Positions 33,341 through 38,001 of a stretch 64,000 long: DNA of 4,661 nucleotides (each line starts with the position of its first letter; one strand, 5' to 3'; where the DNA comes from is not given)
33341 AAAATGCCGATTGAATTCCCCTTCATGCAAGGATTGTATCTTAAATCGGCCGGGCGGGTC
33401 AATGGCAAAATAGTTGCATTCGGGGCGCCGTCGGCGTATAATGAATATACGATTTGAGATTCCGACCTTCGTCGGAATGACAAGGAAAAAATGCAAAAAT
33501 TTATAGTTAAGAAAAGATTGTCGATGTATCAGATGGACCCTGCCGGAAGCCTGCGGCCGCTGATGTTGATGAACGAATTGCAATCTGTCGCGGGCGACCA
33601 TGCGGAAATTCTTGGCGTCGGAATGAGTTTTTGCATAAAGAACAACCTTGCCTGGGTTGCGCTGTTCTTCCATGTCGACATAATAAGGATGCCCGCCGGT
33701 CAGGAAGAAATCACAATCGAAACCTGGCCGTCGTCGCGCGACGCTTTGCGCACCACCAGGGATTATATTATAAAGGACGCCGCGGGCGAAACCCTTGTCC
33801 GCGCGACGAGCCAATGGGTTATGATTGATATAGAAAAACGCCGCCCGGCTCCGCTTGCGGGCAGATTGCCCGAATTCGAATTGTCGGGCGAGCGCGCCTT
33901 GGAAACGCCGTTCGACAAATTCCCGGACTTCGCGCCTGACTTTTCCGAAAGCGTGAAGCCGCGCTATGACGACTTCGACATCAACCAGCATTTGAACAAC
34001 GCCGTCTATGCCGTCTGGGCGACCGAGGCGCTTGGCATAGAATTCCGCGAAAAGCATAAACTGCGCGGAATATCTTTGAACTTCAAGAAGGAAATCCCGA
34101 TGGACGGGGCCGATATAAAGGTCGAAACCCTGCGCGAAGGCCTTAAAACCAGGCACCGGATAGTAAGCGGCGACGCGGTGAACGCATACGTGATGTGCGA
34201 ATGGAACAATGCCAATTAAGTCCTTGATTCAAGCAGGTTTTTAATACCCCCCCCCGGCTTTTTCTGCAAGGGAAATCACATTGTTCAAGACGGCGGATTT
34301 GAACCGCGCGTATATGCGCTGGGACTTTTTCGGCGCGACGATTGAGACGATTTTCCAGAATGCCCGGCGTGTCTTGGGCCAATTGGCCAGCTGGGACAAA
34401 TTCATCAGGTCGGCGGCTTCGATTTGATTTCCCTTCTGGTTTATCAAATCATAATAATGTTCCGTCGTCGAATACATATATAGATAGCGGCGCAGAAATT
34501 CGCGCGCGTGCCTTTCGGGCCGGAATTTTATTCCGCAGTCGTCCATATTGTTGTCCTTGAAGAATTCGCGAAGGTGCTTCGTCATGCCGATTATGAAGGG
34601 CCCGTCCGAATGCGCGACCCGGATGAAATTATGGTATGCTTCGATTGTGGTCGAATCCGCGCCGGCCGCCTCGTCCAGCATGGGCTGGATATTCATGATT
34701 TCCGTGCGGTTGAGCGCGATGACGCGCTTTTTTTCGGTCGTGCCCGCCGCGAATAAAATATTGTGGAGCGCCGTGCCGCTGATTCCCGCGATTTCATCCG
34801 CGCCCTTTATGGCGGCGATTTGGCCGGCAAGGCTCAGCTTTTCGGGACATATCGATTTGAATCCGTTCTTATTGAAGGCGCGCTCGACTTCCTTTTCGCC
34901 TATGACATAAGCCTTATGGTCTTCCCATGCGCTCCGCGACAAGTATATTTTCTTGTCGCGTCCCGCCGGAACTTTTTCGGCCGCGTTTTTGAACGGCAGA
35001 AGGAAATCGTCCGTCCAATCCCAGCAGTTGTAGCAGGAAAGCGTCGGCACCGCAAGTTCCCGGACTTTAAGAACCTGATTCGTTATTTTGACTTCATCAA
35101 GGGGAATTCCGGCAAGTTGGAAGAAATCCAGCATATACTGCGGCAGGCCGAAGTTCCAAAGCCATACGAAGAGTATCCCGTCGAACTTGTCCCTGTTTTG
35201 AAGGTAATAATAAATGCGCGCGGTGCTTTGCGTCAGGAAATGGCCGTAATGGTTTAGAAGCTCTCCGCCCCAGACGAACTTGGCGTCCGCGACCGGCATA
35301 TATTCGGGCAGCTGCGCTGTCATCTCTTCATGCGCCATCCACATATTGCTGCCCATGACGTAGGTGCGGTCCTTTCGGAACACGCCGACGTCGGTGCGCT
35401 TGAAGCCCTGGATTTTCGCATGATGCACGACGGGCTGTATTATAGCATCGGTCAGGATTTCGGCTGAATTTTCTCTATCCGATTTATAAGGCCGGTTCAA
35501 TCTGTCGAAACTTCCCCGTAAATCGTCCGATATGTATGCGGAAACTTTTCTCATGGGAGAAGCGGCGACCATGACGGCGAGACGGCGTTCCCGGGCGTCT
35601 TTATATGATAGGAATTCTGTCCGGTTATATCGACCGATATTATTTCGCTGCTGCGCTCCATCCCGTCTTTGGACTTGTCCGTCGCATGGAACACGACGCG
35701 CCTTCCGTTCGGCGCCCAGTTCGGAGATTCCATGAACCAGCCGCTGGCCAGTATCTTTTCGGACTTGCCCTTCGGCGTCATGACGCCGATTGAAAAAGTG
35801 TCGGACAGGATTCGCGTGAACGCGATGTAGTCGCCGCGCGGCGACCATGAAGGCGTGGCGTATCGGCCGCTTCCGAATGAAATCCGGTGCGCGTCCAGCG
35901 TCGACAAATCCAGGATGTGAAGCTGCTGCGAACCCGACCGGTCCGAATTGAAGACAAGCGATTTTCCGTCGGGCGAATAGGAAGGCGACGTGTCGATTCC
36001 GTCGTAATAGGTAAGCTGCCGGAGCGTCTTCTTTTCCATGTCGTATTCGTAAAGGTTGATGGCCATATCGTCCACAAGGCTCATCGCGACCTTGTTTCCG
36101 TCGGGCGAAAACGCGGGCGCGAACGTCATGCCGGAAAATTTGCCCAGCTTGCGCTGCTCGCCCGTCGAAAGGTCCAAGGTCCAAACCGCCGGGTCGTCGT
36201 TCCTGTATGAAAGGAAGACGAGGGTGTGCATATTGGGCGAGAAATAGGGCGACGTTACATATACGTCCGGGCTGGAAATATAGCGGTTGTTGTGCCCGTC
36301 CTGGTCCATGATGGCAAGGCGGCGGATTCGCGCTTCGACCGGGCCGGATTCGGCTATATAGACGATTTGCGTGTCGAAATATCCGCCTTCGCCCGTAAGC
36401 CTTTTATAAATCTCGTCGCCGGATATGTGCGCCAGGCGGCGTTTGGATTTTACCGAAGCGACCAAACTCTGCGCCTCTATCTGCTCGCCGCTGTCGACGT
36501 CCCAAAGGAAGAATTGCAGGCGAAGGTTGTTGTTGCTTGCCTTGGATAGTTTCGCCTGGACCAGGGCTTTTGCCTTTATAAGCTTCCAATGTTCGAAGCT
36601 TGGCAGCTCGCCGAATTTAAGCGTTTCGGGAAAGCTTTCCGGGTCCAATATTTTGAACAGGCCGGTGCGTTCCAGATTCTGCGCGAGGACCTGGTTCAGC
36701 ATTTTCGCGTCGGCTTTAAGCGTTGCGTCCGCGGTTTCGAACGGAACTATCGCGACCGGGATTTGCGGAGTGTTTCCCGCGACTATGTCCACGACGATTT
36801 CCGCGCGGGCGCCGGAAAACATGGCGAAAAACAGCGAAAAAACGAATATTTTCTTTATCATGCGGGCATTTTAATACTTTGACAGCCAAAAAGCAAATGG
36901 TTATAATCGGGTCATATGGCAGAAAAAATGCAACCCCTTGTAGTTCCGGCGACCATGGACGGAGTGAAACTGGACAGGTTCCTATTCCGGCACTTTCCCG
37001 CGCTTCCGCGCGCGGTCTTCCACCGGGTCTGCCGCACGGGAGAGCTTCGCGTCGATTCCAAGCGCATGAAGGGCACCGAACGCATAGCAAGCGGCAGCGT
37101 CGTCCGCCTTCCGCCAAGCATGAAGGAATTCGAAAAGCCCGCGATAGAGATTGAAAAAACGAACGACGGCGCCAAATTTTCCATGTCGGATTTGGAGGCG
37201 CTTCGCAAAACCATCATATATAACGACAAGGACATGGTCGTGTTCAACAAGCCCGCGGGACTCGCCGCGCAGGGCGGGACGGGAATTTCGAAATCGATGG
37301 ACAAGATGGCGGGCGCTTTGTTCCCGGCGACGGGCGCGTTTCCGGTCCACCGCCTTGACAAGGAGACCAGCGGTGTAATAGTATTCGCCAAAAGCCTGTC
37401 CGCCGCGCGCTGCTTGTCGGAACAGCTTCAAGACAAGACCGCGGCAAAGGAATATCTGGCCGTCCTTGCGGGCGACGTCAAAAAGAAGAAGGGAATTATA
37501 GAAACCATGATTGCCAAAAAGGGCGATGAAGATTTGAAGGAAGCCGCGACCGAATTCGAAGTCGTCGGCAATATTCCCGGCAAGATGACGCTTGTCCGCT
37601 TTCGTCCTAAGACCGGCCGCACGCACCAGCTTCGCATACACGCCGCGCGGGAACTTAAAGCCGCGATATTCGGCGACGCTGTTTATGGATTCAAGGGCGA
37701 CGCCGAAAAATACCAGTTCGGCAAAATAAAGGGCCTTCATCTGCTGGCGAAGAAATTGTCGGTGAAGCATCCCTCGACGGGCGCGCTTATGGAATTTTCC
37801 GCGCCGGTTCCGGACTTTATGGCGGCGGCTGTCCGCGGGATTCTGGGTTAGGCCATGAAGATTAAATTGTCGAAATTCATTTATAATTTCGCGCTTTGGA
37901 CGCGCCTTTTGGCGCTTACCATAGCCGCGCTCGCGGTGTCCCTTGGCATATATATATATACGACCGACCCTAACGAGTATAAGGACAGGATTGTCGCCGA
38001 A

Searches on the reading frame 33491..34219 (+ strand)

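Call 94: search_protein_families(library=pfam, proteins=[window:33491-34219:+], max_evalue=0.0001)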
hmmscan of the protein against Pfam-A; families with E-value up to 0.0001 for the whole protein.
window:33491-34219:+ (242 aa): 3 families
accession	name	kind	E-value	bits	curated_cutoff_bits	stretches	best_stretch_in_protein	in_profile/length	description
PF01643.23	Acyl-ACP_TE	-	3.2e-24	85.6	23.7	1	7-121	7-122/131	Acyl-ACP thioesterase N-terminal domain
PF20791.3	Acyl-ACP_TE_C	-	2.9e-18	66.4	21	1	151-240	8-101/101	Acyl-ACP thioesterase C-terminal domain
PF13279.12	4HBT_2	-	8e-06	26.7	25.5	0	14-122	5-114/122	Thioesterase-like superfamily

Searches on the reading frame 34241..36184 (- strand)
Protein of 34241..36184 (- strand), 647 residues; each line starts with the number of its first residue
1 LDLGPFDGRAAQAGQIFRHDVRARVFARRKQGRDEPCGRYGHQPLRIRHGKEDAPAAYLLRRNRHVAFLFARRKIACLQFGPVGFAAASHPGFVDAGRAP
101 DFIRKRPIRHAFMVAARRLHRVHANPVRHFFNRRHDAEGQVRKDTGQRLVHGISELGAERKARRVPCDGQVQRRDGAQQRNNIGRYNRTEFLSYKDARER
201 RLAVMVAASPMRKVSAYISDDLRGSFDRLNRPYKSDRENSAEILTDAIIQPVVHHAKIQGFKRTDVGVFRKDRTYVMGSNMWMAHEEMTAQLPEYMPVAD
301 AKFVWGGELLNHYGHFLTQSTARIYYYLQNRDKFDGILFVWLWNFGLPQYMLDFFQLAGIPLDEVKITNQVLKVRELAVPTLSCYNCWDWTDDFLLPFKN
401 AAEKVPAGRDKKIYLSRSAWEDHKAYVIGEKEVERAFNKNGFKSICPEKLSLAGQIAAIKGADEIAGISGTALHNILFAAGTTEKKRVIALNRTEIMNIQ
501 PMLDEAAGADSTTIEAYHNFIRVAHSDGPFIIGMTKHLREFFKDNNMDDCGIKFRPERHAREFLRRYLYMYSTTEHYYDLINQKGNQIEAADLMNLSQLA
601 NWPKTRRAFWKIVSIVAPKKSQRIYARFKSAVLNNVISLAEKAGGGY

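Call 94: search_protein_families(library=pfam, proteins=[window:34241-36184:-], max_evalue=0.0001)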
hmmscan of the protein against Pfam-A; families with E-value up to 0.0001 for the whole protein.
window:34241-36184:- (647 aa): 1 family
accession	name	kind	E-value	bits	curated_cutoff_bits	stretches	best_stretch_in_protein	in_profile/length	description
PF04577.19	Glyco_transf_61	-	1.3e-14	55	27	1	313-481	1-132/137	Glycosyltransferase 61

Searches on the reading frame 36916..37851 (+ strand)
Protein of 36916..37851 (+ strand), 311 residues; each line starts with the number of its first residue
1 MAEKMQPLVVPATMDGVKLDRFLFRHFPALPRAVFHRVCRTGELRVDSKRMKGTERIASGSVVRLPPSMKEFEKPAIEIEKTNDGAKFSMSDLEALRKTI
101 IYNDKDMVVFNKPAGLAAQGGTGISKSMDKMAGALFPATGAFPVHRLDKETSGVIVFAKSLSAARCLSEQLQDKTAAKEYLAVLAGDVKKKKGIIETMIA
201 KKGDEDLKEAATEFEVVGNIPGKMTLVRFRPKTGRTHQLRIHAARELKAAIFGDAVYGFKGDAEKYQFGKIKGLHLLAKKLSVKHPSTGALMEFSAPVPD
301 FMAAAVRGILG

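Call 94: search_protein_families(library=pfam, proteins=[window:36916-37851:+], max_evalue=0.0001)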
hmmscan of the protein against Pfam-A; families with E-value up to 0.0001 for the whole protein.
window:36916-37851:+ (311 aa): 1 family
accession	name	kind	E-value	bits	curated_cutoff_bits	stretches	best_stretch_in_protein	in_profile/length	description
PF00849.27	PseudoU_synth_2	-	1.7e-29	103.5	26.8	1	106-244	1-151/152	RNA pseudouridylate synthase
